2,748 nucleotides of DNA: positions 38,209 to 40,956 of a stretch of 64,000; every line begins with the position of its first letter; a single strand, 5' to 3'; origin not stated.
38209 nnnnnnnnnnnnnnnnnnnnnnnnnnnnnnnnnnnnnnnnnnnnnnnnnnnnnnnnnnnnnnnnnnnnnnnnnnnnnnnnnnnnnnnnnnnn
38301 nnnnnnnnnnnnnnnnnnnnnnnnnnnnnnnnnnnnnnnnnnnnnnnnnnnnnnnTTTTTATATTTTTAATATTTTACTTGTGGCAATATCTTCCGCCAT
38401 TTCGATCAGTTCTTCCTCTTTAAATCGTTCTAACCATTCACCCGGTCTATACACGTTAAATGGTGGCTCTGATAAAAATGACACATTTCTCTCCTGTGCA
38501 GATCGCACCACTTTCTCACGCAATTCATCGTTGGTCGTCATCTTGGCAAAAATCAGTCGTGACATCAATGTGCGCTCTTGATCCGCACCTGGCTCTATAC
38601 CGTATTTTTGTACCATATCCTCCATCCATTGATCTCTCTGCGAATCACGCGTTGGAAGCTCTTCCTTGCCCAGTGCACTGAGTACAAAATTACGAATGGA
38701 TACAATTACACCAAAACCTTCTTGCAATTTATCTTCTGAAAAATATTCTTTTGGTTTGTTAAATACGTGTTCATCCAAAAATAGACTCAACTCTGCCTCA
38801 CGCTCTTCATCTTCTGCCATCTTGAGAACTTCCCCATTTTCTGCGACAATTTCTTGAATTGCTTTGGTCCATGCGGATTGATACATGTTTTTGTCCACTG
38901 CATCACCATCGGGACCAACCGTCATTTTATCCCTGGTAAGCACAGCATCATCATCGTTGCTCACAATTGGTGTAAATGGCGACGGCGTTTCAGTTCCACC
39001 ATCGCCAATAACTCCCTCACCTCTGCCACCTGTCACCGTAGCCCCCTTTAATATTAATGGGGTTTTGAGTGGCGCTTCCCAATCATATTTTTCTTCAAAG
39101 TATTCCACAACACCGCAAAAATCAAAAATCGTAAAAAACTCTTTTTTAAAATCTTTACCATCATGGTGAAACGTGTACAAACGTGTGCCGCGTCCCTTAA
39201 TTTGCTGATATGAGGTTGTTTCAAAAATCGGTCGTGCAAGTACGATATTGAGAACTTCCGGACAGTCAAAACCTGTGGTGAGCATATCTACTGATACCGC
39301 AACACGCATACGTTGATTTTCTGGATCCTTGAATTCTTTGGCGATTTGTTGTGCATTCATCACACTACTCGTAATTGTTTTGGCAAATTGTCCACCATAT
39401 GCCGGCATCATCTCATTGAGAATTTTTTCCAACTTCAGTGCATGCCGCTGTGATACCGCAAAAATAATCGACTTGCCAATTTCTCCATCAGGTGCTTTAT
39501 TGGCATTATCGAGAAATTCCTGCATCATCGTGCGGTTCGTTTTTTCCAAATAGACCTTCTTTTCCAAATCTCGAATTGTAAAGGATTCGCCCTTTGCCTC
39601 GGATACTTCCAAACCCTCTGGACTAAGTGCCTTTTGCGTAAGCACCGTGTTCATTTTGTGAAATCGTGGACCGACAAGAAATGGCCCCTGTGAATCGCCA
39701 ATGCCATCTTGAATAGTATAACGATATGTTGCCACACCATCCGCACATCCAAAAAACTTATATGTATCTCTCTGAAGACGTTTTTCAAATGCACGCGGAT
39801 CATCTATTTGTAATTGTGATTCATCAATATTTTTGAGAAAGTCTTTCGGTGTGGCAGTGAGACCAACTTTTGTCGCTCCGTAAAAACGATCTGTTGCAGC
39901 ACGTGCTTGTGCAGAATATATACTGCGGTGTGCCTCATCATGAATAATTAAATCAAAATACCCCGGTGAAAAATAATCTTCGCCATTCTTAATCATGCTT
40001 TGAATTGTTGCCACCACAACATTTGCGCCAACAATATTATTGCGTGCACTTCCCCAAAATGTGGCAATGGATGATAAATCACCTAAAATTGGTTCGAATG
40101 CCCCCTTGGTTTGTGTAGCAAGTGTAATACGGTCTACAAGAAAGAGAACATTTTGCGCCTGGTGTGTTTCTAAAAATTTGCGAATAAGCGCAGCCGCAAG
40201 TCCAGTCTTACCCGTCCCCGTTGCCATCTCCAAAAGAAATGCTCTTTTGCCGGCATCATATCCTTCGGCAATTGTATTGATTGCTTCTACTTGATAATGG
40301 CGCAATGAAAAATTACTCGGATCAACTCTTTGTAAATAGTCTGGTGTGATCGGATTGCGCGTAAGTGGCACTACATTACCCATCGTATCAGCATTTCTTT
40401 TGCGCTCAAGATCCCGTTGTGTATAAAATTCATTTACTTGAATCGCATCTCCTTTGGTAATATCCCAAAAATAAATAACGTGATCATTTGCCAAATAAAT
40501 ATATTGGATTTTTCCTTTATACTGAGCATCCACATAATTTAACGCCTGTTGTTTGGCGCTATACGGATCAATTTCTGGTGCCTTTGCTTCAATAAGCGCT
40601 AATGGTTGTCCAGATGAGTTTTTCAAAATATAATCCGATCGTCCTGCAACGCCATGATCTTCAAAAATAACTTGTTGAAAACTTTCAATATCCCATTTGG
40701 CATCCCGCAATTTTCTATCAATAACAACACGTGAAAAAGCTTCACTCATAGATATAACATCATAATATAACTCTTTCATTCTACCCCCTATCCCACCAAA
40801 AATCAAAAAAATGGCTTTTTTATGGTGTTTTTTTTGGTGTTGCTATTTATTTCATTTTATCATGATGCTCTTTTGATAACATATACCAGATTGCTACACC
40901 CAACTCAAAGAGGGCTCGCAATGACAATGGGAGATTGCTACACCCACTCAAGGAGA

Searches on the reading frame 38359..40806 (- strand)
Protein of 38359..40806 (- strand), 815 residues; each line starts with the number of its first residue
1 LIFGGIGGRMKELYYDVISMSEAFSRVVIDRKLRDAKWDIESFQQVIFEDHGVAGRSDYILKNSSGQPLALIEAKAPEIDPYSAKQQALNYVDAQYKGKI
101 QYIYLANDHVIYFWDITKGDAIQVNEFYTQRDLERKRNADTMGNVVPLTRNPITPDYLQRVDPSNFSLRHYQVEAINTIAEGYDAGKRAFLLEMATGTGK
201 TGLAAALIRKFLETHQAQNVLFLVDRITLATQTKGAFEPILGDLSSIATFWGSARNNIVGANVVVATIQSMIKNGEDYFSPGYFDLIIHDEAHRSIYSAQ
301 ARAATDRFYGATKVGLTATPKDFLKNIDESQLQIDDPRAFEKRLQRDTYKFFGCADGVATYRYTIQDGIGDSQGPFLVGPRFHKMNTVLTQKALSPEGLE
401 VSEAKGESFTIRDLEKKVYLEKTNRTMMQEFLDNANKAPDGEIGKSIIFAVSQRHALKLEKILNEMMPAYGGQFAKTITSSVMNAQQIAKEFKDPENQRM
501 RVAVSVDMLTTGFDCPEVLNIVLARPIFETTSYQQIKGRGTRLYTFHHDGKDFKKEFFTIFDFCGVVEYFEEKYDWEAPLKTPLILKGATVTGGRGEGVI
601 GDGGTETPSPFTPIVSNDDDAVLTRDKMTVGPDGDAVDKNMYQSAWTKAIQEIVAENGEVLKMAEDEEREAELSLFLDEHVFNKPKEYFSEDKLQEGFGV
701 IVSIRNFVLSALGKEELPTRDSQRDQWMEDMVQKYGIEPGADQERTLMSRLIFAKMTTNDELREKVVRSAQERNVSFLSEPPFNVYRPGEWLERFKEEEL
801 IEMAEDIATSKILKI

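Call 8: search_protein_families(library=pfam, proteins=[window:38359-40806:-], max_evalue=0.1)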
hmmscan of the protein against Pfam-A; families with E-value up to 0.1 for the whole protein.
window:38359-40806:- (815 aa): 8 families
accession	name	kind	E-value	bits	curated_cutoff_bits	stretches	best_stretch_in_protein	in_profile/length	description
PF04851.21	ResIII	-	3.8e-37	128.2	22.5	1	166-321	2-163/164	Type III restriction enzyme, res subunit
PF18766.7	SWI2_SNF2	-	2.2e-13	50.8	26.7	1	171-323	1-158/221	SWI2/SNF2 ATPase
PF00270.35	DEAD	-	4.1e-11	43.3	26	1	170-325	2-165/167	DEAD/DEAH box helicase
PF00271.37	Helicase_C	-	1.9e-06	28.6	23.5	1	442-542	14-108/110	Helicase conserved C-terminal domain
PF04313.20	HSDR_N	-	3.4e-05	24.2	25.1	1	43-119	115-195/198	Type I restriction enzyme R protein N terminus (HSDR_N)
PF22679.2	T1R_D3-like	-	0.00016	22.5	27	1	456-521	55-122/158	Type I restriction enzyme subunit R domain 3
PF13588.12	HSDR_N_2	-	0.0029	18.1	25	1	53-120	35-100/110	Type I restriction enzyme R protein N terminus (HSDR_N)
PF16418.11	CNOT1_HEAT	-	0.038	14.5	27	1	448-510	77-143/150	CCR4-NOT transcription complex subunit 1 HEAT repeat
